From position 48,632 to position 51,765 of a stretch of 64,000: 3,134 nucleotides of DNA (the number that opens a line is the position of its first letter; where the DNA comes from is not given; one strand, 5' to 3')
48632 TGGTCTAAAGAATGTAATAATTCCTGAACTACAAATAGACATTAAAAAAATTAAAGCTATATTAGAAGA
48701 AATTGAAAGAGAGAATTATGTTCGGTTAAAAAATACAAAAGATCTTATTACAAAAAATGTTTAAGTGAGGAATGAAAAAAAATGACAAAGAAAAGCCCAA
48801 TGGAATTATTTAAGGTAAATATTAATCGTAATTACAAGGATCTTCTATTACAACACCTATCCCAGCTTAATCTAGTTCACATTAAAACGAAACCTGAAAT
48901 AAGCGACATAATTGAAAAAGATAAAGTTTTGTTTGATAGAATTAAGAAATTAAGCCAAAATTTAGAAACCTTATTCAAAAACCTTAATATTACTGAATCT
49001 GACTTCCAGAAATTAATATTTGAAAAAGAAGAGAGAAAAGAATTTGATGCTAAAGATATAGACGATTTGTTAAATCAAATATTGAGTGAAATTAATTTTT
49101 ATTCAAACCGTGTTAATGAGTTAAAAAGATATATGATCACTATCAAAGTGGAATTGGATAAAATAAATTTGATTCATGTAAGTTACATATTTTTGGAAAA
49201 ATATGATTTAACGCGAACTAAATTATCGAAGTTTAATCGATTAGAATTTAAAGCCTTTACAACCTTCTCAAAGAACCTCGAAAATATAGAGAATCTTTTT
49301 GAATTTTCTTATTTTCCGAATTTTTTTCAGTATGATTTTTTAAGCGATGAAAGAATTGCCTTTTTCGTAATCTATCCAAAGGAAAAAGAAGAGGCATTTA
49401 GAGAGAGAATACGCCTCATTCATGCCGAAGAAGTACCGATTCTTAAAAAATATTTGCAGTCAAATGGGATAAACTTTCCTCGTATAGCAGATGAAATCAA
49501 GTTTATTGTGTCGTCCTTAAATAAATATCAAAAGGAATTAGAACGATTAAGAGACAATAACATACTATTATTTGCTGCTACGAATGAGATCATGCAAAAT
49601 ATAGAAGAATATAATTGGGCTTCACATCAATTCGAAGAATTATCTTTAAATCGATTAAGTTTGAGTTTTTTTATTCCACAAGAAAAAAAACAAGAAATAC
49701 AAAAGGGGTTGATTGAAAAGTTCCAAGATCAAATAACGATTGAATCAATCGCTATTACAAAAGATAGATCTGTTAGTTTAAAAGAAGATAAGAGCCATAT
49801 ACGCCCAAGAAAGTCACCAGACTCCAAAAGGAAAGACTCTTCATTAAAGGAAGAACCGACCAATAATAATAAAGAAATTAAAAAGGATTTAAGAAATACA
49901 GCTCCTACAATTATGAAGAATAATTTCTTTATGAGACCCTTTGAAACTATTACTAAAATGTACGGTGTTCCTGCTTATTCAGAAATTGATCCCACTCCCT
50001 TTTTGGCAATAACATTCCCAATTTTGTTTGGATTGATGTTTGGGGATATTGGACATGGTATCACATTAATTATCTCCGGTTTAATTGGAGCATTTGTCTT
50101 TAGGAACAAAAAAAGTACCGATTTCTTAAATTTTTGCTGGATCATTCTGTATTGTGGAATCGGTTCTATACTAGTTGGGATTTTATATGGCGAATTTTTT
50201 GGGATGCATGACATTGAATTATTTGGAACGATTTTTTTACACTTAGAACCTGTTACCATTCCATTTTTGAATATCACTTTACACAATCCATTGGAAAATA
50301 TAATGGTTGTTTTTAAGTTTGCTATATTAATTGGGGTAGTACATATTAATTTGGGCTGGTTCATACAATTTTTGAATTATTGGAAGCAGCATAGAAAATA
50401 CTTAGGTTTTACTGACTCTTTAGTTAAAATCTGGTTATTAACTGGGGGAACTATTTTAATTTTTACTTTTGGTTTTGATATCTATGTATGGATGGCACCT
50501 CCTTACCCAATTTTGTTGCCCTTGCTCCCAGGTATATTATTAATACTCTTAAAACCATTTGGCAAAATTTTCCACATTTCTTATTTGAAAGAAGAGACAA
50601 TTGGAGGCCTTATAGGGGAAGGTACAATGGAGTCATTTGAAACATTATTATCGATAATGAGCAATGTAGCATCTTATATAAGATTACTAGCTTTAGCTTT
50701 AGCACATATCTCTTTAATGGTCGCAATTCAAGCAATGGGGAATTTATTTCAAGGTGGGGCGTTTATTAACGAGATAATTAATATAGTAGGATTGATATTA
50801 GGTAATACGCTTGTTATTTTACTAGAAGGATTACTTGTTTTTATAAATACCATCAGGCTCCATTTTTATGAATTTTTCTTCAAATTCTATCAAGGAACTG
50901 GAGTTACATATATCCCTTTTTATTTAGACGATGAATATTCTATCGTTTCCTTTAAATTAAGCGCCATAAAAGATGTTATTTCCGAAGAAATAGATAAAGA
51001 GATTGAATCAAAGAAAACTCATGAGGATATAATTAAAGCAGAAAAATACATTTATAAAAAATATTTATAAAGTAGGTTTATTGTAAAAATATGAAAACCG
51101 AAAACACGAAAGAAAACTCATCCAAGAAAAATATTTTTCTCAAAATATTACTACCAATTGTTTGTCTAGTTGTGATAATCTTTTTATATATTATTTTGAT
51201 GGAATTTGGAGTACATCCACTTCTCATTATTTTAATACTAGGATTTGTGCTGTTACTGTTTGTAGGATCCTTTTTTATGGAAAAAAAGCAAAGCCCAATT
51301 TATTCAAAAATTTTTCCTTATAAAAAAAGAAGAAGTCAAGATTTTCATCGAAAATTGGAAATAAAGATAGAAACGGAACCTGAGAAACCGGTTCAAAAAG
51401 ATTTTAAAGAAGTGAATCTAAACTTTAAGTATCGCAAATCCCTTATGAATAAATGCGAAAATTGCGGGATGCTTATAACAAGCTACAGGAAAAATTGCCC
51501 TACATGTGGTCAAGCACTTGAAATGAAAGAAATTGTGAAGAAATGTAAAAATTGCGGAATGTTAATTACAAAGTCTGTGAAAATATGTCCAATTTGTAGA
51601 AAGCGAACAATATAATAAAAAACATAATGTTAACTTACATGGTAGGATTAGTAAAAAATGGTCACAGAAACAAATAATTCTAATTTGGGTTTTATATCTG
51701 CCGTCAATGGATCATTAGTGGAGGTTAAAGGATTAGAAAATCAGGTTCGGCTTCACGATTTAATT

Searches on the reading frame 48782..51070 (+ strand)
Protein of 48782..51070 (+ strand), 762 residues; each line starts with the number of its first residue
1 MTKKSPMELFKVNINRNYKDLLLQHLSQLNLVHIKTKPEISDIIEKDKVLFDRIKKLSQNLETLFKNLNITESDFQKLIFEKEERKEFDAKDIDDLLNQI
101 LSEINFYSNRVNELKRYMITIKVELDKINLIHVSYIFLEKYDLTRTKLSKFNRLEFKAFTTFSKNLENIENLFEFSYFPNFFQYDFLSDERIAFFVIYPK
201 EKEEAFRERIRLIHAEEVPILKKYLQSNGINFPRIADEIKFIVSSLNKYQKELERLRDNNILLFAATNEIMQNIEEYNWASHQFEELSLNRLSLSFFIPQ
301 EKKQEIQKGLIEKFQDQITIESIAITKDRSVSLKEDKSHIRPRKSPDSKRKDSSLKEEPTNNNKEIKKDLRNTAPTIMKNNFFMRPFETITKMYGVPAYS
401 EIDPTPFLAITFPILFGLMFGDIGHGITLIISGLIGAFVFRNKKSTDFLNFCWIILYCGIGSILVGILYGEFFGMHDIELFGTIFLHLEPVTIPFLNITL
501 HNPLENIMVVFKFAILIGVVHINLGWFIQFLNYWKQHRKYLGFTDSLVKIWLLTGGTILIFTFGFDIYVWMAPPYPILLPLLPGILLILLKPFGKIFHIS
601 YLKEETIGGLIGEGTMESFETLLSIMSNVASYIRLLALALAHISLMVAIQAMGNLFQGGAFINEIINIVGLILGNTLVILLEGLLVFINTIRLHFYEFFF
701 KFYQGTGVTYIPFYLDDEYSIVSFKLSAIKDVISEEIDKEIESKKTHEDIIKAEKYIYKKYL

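Call 6: search_protein_families(library=pfam, proteins=[window:48782-51070:+])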
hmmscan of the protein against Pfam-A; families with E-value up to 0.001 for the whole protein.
window:48782-51070:+ (762 aa): 1 family
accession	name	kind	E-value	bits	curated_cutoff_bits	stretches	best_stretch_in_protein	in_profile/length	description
PF01496.24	V_ATPase_I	-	9.2e-38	130.2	30.7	2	364-485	343-468/815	V-type ATPase 116kDa subunit family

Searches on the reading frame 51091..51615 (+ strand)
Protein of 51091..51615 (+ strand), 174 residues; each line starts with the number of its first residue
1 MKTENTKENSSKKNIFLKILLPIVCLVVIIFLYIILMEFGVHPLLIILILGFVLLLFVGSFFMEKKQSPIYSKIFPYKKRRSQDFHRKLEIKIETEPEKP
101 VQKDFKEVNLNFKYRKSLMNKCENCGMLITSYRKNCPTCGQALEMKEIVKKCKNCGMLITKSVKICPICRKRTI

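Call 6: search_protein_families(library=pfam, proteins=[window:51091-51615:+])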
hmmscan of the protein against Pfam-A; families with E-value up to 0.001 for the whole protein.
window:51091-51615:+ (174 aa): 5 families
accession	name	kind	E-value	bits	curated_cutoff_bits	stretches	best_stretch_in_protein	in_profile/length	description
PF17032.10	Zn_ribbon_15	-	7.6e-07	30.3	28.9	0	112-140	45-73/73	zinc-ribbon family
PF12773.13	DZR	-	8.5e-07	29.5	27.3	1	122-169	1-44/45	Double zinc ribbon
PF13248.11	Zn_ribbon_3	-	2.3e-06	27.3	27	0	150-169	3-22/26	zinc-ribbon domain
PF21349.2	RUBY_RBDX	-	1.1e-05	25.2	26.5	0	151-170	2-23/30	Rubrerythrin, rubredoxin-like domain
PF13240.11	Zn_Ribbon_1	-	0.00021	21.4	25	0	151-169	1-19/23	zinc-ribbon domain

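Call 87: search_protein_families(library=ncbifam, proteins=[window:51091-51612:+], max_evalue=0.001)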
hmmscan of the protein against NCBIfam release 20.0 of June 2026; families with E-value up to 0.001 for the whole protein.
window:51091-51612:+ (174 aa): 0 families

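Call 89: find_homologous_proteins(query=window:51091-51612:+, max_evalue=0.001)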
Query window:51091-51612:+ (174 aa): 44 proteins with E <= 0.001 among 137 candidates.
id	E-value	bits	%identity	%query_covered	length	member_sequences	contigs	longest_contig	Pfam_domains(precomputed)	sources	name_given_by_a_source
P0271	1.4e-103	362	96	100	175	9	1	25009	PF12773.14,PF17032.11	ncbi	-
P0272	2.4e-98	345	92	100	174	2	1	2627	PF12773.14,PF17032.11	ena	-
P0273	1.5e-97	342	91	100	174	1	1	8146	PF12773.14,PF17032.11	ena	-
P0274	2.1e-97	342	91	100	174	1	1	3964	PF12773.14,PF17032.11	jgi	jgi:RNA polymerase subunit RPABC4/transcription elongation factor Spt4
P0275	2.1e-94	332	90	100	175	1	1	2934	PF21349.3,PF12773.14,PF17032.11,PF13248.12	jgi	-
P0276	4.0e-94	331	88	99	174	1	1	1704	PF12773.14,PF17032.11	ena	-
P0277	2.8e-90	318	83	99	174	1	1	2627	PF12773.14,PF17032.11,PF13248.12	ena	-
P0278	3.9e-90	318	84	99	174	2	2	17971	PF12773.14,PF17032.11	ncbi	-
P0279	2.0e-89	316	85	100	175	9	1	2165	PF13240.12,PF21349.3,PF12773.14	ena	-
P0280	2.3e-89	315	84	99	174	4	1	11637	PF21349.3,PF12773.14,PF17032.11,PF13248.12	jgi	-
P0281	3.2e-89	315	84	99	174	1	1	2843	PF12773.14,PF17032.11,PF13248.12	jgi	-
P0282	1.9e-88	312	85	100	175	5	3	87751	PF21349.3,PF12773.14,PF17032.11,PF13248.12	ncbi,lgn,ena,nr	ncbi:hypothetical protein ES705_07872 [subsurface metagenome]|nr:MAG: hypothetical protein CEE42_037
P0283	6.3e-88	311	83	99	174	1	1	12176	PF12773.14,PF17032.11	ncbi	-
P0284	1.4e-87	310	82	99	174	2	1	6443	PF12773.14,PF17032.11,PF13248.12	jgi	-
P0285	3.8e-86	305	86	82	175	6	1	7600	PF12773.14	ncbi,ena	-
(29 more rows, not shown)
